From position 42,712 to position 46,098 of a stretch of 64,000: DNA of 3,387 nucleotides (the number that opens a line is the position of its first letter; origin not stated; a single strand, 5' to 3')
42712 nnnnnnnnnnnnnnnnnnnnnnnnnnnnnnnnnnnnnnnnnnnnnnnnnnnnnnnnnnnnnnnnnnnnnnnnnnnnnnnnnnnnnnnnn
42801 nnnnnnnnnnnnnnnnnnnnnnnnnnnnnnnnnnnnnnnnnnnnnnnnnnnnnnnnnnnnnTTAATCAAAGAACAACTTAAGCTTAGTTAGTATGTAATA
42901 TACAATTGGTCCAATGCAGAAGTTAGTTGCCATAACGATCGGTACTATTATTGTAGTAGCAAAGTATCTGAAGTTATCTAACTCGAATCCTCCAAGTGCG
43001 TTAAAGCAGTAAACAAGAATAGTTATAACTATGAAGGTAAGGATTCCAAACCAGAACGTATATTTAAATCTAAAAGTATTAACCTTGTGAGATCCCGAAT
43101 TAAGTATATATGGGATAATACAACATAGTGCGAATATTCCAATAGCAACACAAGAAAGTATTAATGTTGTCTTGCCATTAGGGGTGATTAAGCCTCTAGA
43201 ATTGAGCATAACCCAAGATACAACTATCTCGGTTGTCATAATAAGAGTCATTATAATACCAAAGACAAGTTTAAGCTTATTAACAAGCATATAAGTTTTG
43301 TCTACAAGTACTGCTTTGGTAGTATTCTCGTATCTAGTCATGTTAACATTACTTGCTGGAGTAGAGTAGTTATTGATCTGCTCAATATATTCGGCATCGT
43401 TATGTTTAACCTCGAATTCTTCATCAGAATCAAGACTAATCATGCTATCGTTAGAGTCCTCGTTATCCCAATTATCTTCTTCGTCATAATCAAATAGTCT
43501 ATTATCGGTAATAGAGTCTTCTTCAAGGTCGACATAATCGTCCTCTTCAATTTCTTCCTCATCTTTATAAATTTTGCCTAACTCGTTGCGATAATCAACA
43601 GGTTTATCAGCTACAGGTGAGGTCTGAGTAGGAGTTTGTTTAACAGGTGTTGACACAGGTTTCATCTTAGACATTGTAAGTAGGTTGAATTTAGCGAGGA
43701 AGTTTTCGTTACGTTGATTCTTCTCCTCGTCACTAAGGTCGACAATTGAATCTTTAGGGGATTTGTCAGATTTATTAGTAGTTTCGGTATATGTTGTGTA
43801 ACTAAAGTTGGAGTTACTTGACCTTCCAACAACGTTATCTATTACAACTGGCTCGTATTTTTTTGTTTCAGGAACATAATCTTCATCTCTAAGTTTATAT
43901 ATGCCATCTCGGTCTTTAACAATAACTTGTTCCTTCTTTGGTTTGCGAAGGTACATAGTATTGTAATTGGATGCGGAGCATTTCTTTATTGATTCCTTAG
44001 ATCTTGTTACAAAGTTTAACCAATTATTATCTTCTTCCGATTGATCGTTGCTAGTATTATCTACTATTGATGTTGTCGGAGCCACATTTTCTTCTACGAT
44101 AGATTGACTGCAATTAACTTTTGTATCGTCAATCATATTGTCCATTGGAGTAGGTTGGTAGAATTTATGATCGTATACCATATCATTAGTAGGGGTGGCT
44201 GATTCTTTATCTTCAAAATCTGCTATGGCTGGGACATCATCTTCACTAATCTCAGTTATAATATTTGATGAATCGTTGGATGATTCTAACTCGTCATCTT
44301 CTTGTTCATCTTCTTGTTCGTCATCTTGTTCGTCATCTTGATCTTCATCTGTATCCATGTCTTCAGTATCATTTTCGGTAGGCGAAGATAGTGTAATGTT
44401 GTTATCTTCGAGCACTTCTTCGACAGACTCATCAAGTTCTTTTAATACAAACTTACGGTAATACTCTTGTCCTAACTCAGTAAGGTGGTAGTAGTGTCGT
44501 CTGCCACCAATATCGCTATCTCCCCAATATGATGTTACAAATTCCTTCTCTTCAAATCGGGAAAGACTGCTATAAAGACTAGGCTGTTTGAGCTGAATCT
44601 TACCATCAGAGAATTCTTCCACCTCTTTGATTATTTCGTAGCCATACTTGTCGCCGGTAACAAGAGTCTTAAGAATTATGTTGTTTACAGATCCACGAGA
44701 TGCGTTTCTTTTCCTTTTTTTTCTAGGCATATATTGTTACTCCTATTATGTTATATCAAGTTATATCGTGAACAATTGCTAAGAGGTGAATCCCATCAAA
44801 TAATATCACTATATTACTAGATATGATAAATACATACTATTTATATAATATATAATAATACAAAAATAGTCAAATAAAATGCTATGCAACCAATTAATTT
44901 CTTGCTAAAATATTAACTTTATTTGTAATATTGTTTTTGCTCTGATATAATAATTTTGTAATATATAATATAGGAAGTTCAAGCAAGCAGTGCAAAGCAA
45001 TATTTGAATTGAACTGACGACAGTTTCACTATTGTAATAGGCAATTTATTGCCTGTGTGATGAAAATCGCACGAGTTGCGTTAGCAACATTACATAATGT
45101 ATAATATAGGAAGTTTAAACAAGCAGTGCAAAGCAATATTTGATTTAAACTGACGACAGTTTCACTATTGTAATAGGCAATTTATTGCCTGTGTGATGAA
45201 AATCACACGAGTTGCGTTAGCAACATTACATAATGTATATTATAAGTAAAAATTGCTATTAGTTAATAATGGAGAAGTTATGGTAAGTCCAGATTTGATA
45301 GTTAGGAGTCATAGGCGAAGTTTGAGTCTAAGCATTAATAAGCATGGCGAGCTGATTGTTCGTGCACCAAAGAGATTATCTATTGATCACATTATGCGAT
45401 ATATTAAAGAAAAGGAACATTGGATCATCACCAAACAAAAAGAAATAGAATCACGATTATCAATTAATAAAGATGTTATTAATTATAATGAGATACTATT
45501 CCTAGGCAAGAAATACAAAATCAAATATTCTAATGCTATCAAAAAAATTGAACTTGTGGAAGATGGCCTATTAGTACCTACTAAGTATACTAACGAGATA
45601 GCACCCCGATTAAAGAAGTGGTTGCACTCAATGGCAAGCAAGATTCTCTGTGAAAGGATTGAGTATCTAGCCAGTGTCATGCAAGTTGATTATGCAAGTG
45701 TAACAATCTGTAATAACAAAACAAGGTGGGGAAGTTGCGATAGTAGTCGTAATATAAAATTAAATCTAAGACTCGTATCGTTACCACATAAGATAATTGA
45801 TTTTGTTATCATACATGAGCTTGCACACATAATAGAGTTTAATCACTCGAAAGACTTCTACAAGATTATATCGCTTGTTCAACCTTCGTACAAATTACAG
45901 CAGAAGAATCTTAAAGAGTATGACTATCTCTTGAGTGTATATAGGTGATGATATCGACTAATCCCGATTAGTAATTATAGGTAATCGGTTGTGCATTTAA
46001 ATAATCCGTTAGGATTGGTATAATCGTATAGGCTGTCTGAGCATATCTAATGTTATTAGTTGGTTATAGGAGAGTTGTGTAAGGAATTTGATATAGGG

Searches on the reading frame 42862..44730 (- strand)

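Call 11: search_protein_families(library=pfam, proteins=[window:42862-44730:-], max_evalue=0.001)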
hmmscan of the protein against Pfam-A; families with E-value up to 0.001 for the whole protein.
window:42862-44730:- (622 aa): 1 family
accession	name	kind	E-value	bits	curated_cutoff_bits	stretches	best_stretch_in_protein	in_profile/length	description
PF03551.20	PadR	-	5.4e-18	65.2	27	1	19-92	1-74/75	Transcriptional regulator PadR-like family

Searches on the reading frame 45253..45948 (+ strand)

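Call 11: search_protein_families(library=pfam, proteins=[window:45253-45948:+], max_evalue=0.001)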
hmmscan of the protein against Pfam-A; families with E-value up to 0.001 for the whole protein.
window:45253-45948:+ (231 aa): 2 families
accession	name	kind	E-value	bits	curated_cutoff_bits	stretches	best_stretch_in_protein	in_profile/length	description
PF01863.23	YgjP-like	-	3.5e-48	164.8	26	1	22-222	1-206/207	YgjP-like, metallopeptidase domain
PF08325.16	WLM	-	0.00013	22.5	26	1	166-215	62-117/190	WLM domain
